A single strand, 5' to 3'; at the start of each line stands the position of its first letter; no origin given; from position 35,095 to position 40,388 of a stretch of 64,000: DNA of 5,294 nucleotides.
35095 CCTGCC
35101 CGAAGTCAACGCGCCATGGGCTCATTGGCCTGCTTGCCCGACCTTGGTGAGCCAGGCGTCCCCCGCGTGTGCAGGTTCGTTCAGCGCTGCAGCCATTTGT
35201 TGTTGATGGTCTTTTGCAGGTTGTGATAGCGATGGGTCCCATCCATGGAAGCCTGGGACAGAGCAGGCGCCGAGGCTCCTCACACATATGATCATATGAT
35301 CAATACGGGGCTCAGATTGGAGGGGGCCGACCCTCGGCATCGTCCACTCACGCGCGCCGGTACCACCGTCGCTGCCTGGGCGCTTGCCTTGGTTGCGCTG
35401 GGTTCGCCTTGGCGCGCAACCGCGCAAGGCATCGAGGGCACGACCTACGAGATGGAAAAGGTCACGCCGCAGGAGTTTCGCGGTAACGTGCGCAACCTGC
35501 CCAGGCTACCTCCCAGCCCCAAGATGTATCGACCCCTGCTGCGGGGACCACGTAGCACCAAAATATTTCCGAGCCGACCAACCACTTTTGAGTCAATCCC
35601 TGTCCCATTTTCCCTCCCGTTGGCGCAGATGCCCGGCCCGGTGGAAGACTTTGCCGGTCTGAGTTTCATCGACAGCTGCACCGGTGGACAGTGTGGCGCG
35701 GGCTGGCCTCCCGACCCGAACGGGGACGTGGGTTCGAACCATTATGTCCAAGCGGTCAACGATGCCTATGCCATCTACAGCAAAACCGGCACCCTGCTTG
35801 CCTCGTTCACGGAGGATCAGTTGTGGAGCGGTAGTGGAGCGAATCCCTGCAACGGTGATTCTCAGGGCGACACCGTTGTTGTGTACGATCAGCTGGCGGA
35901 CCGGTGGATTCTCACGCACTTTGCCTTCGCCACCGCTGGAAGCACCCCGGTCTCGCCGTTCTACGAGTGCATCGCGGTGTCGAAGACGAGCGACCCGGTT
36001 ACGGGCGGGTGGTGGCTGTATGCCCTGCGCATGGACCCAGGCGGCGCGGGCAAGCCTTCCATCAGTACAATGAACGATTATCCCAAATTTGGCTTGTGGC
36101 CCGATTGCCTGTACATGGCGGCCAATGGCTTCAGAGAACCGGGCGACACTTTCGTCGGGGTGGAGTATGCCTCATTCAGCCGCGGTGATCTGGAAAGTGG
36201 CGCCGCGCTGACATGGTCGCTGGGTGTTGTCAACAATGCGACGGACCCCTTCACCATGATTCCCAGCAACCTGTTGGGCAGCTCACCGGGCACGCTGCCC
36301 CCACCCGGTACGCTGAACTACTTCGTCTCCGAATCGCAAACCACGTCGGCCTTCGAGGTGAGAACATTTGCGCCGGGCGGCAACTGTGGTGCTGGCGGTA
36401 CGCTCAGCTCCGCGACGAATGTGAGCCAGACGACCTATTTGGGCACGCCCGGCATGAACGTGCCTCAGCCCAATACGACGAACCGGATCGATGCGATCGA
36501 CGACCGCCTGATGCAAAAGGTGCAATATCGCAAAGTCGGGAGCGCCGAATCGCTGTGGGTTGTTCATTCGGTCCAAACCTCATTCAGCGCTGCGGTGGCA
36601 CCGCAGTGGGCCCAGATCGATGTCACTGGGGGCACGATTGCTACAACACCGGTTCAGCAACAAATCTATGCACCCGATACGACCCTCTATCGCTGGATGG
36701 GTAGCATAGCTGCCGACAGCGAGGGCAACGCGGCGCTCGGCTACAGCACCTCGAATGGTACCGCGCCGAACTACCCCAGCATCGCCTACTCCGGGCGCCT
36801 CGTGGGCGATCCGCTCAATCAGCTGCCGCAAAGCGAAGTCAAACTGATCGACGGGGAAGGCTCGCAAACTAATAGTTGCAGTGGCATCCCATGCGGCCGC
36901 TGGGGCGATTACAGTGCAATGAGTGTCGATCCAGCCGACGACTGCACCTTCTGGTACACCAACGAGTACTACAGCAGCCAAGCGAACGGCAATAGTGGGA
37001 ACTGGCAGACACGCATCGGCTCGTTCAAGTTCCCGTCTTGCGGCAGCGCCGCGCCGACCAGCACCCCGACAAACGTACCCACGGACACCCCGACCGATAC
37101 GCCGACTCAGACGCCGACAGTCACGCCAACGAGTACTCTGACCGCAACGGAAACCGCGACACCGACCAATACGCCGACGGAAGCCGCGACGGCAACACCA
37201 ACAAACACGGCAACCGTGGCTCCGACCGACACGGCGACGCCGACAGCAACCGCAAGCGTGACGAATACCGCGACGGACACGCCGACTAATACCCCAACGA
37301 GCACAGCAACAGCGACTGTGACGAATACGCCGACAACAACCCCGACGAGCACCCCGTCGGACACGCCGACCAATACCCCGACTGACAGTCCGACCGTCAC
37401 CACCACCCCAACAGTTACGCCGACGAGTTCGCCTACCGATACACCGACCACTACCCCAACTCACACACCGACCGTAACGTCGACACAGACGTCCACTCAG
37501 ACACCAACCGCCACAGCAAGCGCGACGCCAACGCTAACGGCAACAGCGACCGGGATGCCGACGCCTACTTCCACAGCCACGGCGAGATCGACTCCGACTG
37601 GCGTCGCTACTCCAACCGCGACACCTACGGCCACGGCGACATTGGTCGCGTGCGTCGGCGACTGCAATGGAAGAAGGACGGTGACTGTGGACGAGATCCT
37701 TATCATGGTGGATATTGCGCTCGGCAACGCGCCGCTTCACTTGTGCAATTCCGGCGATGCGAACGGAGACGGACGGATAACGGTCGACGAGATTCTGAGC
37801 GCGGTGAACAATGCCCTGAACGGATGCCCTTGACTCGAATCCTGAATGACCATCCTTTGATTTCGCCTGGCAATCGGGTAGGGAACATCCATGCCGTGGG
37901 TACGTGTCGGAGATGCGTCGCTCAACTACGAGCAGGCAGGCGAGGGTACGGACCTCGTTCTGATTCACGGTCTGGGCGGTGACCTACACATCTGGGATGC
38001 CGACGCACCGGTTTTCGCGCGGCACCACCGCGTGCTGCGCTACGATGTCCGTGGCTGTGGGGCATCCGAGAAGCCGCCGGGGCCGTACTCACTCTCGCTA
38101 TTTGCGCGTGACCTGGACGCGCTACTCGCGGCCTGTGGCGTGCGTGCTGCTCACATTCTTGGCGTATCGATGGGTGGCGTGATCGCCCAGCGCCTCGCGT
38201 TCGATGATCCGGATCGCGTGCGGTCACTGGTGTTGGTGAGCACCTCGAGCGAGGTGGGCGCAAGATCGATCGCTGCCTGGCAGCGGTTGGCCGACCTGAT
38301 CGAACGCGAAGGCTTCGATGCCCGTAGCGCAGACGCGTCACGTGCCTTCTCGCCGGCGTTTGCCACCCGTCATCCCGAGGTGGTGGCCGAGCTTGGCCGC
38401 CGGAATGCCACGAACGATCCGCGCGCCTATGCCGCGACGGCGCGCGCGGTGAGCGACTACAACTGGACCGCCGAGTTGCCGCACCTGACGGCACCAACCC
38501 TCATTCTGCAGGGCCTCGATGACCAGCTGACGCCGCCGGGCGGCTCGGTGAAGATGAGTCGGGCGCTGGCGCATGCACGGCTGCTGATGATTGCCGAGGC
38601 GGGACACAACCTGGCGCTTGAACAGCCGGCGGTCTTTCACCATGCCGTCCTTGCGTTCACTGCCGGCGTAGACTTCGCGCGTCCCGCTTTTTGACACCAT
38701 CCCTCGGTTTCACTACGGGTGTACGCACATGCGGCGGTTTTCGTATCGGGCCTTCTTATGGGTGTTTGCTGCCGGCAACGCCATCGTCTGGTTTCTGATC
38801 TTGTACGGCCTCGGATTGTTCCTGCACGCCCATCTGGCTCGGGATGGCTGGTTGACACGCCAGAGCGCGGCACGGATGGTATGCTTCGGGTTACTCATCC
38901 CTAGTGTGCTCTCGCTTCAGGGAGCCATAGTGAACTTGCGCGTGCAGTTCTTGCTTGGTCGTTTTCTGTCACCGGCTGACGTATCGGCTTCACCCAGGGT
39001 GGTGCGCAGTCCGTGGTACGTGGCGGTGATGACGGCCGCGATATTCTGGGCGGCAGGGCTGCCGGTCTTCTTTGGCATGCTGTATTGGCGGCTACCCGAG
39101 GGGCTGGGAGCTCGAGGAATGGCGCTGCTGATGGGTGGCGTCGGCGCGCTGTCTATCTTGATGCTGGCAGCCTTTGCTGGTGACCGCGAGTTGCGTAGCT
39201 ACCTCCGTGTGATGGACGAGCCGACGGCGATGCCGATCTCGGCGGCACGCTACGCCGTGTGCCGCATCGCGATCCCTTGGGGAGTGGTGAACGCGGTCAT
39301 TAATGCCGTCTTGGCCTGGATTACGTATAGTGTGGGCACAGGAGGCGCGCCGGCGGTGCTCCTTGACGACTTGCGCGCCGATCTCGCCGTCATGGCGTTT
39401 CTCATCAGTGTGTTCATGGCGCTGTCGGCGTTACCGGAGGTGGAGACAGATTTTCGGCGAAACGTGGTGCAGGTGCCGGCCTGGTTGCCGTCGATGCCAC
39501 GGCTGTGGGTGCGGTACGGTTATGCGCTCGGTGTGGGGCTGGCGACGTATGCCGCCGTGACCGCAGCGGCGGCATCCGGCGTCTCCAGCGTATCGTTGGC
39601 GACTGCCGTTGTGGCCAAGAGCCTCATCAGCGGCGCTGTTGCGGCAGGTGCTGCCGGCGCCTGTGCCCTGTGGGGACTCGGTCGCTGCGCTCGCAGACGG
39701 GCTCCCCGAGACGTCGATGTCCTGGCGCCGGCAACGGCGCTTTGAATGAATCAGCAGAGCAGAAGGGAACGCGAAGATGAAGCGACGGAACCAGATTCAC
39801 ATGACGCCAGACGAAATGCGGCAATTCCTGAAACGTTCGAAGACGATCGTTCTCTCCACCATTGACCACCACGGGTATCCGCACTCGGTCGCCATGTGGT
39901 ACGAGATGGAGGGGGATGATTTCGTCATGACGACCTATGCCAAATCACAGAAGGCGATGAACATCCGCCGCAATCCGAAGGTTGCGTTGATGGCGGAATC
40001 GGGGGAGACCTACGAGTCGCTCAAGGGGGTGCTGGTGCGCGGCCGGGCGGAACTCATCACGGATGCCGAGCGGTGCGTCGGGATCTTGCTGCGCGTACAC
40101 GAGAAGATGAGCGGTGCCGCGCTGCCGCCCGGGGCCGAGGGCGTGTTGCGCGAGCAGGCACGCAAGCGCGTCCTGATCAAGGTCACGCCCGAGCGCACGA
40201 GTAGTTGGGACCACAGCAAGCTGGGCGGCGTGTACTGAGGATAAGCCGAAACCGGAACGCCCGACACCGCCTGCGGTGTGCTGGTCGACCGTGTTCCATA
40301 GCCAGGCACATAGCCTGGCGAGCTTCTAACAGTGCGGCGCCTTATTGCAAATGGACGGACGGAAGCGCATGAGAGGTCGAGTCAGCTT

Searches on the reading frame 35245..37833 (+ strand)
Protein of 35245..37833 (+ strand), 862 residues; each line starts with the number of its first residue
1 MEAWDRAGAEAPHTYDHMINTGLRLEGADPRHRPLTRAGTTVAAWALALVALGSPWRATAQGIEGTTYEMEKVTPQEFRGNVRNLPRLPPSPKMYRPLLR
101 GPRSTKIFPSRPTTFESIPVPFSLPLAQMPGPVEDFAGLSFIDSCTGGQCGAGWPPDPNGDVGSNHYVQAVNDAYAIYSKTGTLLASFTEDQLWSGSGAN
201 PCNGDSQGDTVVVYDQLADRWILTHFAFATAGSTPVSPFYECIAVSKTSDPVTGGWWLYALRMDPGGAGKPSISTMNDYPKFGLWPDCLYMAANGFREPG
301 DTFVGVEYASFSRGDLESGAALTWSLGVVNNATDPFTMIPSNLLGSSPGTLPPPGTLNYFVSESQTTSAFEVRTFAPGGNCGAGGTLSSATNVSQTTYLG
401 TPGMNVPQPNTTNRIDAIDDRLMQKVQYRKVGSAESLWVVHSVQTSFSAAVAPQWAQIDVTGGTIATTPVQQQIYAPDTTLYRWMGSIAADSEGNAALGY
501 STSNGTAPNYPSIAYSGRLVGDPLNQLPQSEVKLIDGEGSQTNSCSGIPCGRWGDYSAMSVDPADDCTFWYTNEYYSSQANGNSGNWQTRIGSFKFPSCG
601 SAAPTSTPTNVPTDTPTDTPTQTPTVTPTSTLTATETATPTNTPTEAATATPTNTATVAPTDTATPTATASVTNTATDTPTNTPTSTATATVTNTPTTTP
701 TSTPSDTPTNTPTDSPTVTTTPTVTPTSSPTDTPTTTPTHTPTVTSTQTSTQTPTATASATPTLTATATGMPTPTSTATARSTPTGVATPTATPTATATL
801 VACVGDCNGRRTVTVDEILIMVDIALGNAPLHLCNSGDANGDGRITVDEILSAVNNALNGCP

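Call 4: search_protein_families(library=pfam, proteins=[window:35245-37833:+], max_evalue=1)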
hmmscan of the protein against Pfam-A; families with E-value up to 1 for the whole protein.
window:35245-37833:+ (862 aa): 3 families
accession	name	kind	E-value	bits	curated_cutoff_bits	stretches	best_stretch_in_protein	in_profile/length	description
PF13202.12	EF-hand_5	-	0.039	13.9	25.9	1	838-850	9-21/25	EF hand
PF00036.39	EF-hand_1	-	0.07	13.2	25.4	1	838-855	10-27/29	EF hand domain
PF13405.12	EF-hand_6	-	0.13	12.5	25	1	838-855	10-27/30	EF-hand domain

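Call 29: search_protein_families(library=ncbifam, proteins=[window:35245-37833:+], max_evalue=1)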
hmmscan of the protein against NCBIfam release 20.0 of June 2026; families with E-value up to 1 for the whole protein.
window:35245-37833:+ (862 aa): 0 families

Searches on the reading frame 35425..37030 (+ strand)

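Call 95: search_solved_structures(query=window:35425-37030:+, max_evalue=1)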
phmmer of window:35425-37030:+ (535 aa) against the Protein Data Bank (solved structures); distinct sequences matched with E-value up to 1: 0.
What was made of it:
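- Tried and rejected: The N-terminal ~535 aa of the neighbouring 862-aa protein has no PDB sequence relative (call 95).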

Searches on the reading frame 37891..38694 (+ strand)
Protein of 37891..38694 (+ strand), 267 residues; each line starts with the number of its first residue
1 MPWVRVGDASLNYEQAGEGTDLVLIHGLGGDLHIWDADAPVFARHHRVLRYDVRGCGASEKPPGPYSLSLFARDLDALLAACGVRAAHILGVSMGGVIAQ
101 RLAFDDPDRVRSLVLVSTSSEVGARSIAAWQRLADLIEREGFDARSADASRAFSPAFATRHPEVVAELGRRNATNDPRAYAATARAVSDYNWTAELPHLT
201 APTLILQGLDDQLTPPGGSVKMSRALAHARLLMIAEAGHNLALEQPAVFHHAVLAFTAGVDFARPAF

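Call 15: search_protein_families(library=pfam, proteins=[window:37891-38694:+], max_evalue=0.01)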
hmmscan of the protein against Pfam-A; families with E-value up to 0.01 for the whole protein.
window:37891-38694:+ (267 aa): 7 families
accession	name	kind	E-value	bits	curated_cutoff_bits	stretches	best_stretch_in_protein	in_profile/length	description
PF00561.26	Abhydrolase_1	-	6.3e-35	121.4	25.8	1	22-245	3-244/245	alpha/beta hydrolase fold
PF12697.13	Abhydrolase_6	-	1.4e-21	78.6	26.3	1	22-249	1-214/217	Alpha/beta hydrolase family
PF12146.15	Hydrolase_4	-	5e-21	75.5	27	1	22-245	7-238/239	Serine aminopeptidase, S33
PF03096.20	Ndr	-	4.2e-06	26.1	23.3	1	67-261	81-280/283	Ndr family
PF08386.16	Abhydrolase_4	-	1.4e-05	25.6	21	1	200-247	34-81/103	TAP-like protein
PF20408.4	Abhydrolase_11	-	0.0026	18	27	0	192-243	119-169/193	Alpha/beta hydrolase domain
PF00326.27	Peptidase_S9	-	0.0098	15.8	22.6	0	185-242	130-190/213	Prolyl oligopeptidase family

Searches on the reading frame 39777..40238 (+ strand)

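Call 15: search_protein_families(library=pfam, proteins=[window:39777-40238:+], max_evalue=0.01)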
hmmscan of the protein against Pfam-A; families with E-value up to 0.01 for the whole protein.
window:39777-40238:+ (153 aa): 3 families
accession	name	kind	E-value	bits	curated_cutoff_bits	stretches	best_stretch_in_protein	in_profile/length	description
PF01243.27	PNPOx_N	-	3.7e-23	82.6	28.1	1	11-144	2-119/120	Pyridoxamine 5'-phosphate oxidase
PF12900.13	Pyridox_ox_2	-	8.5e-09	35.9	27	1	11-104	2-100/140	Pyridoxamine 5'-phosphate oxidase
PF16242.11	Pyrid_ox_like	-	0.0008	19.4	28.8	0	13-86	5-82/149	Pyridoxamine 5'-phosphate oxidase like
